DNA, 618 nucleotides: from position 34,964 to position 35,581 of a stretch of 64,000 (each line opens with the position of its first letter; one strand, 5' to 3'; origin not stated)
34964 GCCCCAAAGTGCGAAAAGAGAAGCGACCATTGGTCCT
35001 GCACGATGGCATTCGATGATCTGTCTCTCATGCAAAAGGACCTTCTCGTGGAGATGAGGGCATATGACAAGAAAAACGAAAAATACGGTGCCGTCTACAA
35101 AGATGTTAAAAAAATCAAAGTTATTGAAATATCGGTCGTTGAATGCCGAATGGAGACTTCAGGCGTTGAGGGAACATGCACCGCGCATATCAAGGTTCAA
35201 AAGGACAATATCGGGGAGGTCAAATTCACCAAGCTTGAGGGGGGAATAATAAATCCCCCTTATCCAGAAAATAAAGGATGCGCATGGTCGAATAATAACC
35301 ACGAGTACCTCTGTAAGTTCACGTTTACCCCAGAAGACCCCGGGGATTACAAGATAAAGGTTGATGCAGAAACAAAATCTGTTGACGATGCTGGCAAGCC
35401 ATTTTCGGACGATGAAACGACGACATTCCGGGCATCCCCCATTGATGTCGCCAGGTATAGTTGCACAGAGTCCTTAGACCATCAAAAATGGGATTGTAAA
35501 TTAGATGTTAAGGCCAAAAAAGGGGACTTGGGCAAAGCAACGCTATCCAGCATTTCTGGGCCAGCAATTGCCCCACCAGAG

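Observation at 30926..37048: Giant secreted protein combining a gingipain-like peptidase core with six novel Cys-motif Ig-like repeats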

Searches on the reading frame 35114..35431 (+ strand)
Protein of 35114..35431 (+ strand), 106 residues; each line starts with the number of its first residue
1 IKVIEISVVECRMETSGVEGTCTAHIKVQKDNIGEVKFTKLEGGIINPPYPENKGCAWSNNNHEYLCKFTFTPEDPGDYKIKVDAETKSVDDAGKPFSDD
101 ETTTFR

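Call 20: search_protein_families(library=pfam, alignment_id=A1, max_evalue=10)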
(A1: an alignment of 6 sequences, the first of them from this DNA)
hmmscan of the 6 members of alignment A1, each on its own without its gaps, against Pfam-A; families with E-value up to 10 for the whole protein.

A. member 1, seq(106 aa): 2 families
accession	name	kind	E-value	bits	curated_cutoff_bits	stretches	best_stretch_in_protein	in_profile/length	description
PF07495.19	Y_Y_Y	-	0.00029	21.1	26.6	1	60-89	23-50/65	Y_Y_Y domain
PF00630.25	Filamin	-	0.0016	19.6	26.9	1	11-91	7-88/93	Filamin/ABP280 repeat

B. families by the number of members that match (of 6 scanned): 3 families
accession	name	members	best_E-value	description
PF07495.19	Y_Y_Y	2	0.00029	Y_Y_Y domain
PF00630.25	Filamin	2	0.0016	Filamin/ABP280 repeat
PF22060.2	Cep192_D1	1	0.031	Cep192 domain 1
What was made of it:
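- On Filamin/ABP280 repeat (PF00630): Unit 1 alone scores 19.6 bits, and only 2 of 6 units match at all (call 20).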

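Call 21: search_solved_structures(query=A1, max_evalue=10)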
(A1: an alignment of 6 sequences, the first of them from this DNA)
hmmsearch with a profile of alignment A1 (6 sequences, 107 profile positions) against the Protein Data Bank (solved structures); distinct sequences matched with E-value up to 10: 9.
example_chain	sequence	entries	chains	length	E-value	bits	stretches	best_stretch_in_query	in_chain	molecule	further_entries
2j3s_A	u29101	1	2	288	0.00059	23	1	64-101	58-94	FILAMIN-A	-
2k7q_A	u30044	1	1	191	0.01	19.1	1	64-101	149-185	Filamin-A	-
2d7o_A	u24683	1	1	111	0.043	17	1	29-99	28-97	Filamin-C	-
2eea_A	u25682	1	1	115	0.21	14.9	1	46-101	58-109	Filamin-B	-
2bp3_A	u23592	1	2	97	0.33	14.2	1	46-101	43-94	FILAMIN A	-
2aav_A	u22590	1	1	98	0.34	14.2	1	46-101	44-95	Filamin A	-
5dcp_A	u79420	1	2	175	0.53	13.6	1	47-100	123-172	Filamin-B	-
2di9_A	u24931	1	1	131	1.1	12.6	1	49-105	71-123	Filamin-B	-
2k7p_A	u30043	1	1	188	1.2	12.5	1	46-101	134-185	Filamin-A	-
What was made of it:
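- On Filamin/ABP280 repeat (PF00630): The repeat profile hits filamin-A (2j3s) at E 5.9e-4 (call 21).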

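Call 28: predict_structure(alignment_id=A1)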
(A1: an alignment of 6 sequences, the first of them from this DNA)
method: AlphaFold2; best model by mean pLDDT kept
length: 106 residues; sequences in the alignment: 6
mean_pLDDT: 90.9   pTM: 0.81
mean pLDDT of the five models: 90.9, 90.7, 90.5, 88.9, 88.3
residues with pLDDT >= 90: 77; 70-90: 27; 50-70: 2; < 50: 0
segments of 3 or more residues with pLDDT < 50: none
pLDDT, mean of each block of 10 residues (from residue 1): 88 80 95 94 89 88 94 90 96 96 91
secondary structure, 60 per line:
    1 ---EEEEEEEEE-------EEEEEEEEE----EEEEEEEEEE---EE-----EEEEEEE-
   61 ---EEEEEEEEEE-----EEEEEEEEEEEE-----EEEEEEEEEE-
elements in order: E4-12 E20-28 E33-42 E53-59 E64-73 E79-90 E96-105
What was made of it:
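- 35114..37045 (+): Six tandem Ig-like repeats U1-U6. Nucleotide ranges: 35114-35431, 35432-35749, 35750-36082, 36083-36397, 36398-36700, 36701-37045. The AF2 model of U1 has pLDDT 90.9 and seven strands (call 28).
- On Ig-like beta-sandwich fold: AF2 pLDDT 90.9 with seven strands (call 28).
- A confident 7-strand sandwich (call 28).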

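Call 31: fold_search(model_id=the predicted structure, library=pdb)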
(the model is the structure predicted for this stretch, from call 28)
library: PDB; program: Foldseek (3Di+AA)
matches with E <= 10: 1780; with E <= 0.001: 0
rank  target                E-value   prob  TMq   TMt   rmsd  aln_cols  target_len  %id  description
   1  9gpc                  5.7e-03  1.00  0.46  0.11  10.3       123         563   17  The crystal structure of ManDH5 E303Q mutant at 1.4 Angstroms Resolution - a beta-D-Mannanase of GH5 family from Dictyog (released 2025-09-17)
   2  9ll4_A                7.4e-03  1.00  0.49  0.49   5.2       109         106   12  Crystal structure of the Helicobacter pylori copper resistance determinant CrdA in complex with silver ions in space g (released 2025-11-19)
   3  1iu1_A                9.6e-03  1.00  0.51  0.46   5.3       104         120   10  Crystal structure of human gamma1-adaptin ear domain (released 2002-07-10)
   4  1iu1_B                1.1e-02  1.00  0.51  0.45   5.4       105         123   10  Crystal structure of human gamma1-adaptin ear domain (released 2002-07-10)
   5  1gyv                  1.2e-02  1.00  0.52  0.47   5.3       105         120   10  Gamma-adaptin appendage domain from clathrin adaptor AP1, L762E mutant (released 2002-08-22)
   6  9ll2_A                1.6e-02  1.00  0.53  0.52   5.8       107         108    9  Crystal structure of the Helicobacter pylori copper resistance determinant CrdA in the apo form (released 2025-11-19)
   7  4iho_B                1.6e-02  0.99  0.44  0.47   5.9       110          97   17  Crystal structure of H-2Db Y159F in complex with chimeric gp100 (released 2013-09-11)
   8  1gyw_B                1.8e-02  1.00  0.51  0.44   5.4       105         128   10  Gamma-adaptin appendage domain from clathrin adaptor AP1 A753D mutant (released 2002-08-22)
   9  5jp2_A                2.1e-02  0.87  0.34  0.17  13.6       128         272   11  Fcho1 Mu homology domain (Danio Rerio) with bound Eps15 peptide (released 2016-06-08)
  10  1bx2_E                2.2e-02  1.00  0.50  0.32   5.2       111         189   12  CRYSTAL STRUCTURE OF HLA-DR2 (DRA*0101,DRB1*1501) COMPLEXED WITH A PEPTIDE FROM HUMAN MYELIN BASIC PROTEIN (released 1998-10-21)
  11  5mxa_A                2.2e-02  1.00  0.53  0.24   5.3       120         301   11  Structure of unbound Interleukin-23 (released 2017-12-20)
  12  1gyw_A                2.3e-02  0.99  0.51  0.44   5.3       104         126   10  Gamma-adaptin appendage domain from clathrin adaptor AP1 A753D mutant (released 2002-08-22)
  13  3frp_G                2.5e-02  0.99  0.51  0.28   9.6       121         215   12  Crystal Structure of Cobra Venom Factor, a Co-factor for C3- and C5 convertase CVFBb (released 2009-04-28)
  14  4q9c                  2.5e-02  0.99  0.45  0.45   6.4       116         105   10  IgNAR antibody domain C3 (released 2014-07-02)
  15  6px6_A                2.5e-02  0.98  0.44  0.30   5.4       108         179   18  HLA-TCR complex (released 2020-01-15)
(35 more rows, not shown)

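Call 51: find_homologous_proteins(query=A2, max_evalue=0.01)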
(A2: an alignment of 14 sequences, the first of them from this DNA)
Query A2 (14 sequences): 375 candidates shared short words with the query, none scored E <= 0.01.
